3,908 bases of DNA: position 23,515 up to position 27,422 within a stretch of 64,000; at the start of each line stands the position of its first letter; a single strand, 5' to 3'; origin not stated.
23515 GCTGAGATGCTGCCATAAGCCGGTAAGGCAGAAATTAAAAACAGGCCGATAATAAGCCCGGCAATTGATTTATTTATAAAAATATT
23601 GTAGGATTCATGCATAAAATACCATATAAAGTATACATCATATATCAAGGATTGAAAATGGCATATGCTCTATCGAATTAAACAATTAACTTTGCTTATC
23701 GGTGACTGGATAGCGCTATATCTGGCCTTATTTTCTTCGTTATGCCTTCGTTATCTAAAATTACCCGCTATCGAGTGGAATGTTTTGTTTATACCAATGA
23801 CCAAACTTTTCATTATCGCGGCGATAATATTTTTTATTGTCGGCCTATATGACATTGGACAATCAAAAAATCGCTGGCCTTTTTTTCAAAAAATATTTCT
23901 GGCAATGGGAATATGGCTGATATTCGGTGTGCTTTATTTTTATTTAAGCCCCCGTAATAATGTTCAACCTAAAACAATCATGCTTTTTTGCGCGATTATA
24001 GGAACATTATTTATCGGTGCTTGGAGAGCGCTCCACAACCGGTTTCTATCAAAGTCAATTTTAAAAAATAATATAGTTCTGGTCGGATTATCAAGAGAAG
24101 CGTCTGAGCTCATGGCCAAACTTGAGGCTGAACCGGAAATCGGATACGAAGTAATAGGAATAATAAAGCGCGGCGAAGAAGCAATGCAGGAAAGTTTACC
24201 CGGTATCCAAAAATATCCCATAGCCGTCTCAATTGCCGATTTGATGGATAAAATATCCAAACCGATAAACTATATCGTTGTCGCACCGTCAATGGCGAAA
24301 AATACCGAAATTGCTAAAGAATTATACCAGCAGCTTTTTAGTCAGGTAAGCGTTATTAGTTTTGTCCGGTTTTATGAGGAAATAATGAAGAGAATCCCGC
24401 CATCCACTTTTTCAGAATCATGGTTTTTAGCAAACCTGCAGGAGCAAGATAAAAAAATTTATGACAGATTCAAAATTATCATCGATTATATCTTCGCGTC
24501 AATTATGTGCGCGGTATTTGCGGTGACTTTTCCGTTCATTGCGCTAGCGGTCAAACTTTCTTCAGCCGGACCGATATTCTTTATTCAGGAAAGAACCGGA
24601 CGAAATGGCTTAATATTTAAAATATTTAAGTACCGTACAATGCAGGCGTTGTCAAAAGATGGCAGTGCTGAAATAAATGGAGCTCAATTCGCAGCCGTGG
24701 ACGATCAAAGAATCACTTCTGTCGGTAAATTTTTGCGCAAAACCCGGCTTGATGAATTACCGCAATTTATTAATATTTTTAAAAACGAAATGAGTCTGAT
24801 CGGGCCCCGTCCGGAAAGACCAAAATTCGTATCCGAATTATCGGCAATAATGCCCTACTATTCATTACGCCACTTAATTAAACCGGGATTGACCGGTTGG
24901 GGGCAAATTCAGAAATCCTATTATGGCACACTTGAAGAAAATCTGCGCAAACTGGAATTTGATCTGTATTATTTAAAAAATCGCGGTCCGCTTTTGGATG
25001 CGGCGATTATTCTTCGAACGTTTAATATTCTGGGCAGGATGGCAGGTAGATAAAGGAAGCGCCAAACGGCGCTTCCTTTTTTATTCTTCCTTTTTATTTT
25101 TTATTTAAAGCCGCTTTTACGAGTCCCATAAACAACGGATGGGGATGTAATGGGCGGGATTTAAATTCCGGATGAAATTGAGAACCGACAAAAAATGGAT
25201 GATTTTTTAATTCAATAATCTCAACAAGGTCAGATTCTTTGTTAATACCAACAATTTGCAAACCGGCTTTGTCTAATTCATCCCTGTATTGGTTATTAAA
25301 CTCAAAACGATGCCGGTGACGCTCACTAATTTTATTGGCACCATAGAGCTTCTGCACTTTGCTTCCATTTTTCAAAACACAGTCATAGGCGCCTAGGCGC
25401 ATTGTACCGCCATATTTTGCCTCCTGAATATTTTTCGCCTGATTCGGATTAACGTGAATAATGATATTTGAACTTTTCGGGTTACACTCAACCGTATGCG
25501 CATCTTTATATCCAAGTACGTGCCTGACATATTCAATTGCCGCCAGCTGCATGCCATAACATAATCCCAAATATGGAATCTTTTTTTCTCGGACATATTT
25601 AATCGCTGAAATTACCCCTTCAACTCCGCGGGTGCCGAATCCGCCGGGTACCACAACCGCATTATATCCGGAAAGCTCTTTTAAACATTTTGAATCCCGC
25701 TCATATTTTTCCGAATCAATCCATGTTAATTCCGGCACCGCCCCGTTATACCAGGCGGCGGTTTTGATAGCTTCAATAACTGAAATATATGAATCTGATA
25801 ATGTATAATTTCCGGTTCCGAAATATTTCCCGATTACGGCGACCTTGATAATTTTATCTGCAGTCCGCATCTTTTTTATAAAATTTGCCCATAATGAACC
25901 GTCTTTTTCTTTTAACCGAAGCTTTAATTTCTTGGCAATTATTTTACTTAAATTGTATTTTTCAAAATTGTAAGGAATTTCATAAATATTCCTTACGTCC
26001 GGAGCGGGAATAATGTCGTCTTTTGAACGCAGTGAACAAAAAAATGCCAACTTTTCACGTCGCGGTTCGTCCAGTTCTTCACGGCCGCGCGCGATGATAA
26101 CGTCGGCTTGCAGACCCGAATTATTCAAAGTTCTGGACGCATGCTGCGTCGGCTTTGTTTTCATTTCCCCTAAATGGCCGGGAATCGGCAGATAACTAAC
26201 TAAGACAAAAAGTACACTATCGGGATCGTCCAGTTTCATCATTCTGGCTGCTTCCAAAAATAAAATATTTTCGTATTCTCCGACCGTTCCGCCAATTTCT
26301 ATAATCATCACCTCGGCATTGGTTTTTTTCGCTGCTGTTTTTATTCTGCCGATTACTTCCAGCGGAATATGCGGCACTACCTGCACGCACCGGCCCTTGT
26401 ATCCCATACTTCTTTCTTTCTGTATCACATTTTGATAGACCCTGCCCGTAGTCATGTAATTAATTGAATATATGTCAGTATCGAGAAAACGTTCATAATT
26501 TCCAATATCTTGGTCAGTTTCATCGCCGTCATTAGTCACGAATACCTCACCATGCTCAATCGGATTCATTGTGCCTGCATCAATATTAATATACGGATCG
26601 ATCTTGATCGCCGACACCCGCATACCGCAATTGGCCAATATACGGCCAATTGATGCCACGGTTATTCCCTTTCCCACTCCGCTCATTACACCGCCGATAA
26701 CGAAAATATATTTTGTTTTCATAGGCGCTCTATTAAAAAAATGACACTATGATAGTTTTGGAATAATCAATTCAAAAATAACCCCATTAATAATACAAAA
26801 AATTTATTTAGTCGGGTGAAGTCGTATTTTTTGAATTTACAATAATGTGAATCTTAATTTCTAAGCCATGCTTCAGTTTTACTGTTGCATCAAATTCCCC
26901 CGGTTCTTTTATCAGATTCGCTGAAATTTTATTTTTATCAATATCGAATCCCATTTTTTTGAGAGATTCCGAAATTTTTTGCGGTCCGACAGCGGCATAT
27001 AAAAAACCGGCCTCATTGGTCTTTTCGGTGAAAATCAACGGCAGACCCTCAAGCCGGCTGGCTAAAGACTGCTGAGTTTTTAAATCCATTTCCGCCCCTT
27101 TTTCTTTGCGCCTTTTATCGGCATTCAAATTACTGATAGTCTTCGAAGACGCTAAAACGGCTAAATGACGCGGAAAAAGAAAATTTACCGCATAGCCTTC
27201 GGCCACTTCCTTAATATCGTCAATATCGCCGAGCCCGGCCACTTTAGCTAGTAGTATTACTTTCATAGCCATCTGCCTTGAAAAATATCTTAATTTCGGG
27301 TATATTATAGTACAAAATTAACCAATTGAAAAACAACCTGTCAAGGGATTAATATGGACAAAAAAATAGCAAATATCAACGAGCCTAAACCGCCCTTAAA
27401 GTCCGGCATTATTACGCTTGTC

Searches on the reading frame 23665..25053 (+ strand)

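Call 7: search_protein_families(library=pfam, proteins=[window:23665-25053:+], max_evalue=0.00001)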
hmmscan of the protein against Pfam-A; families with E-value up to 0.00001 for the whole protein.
window:23665-25053:+ (462 aa): 2 families
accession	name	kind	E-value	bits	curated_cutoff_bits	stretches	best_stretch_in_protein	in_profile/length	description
PF02397.22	Bac_transf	-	3.1e-55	186.9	27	1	270-454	1-175/179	Bacterial sugar transferase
PF13727.12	CoA_binding_3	-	2.4e-07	31.4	25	1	59-218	3-159/175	CoA-binding domain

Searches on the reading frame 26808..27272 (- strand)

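Call 43: search_protein_families(library=pfam, proteins=[window:26808-27272:-], max_evalue=0.00001)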
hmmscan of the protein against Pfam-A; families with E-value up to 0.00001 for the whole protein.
window:26808-27272:- (154 aa): 2 families
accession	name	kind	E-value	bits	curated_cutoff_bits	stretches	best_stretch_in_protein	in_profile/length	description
PF01281.25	Ribosomal_L9_N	-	4.2e-17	61.9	20.7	1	3-48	1-46/47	Ribosomal protein L9, N-terminal domain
PF03948.19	Ribosomal_L9_C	-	2.9e-15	56.9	23.2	1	67-146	3-85/86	Ribosomal protein L9, C-terminal domain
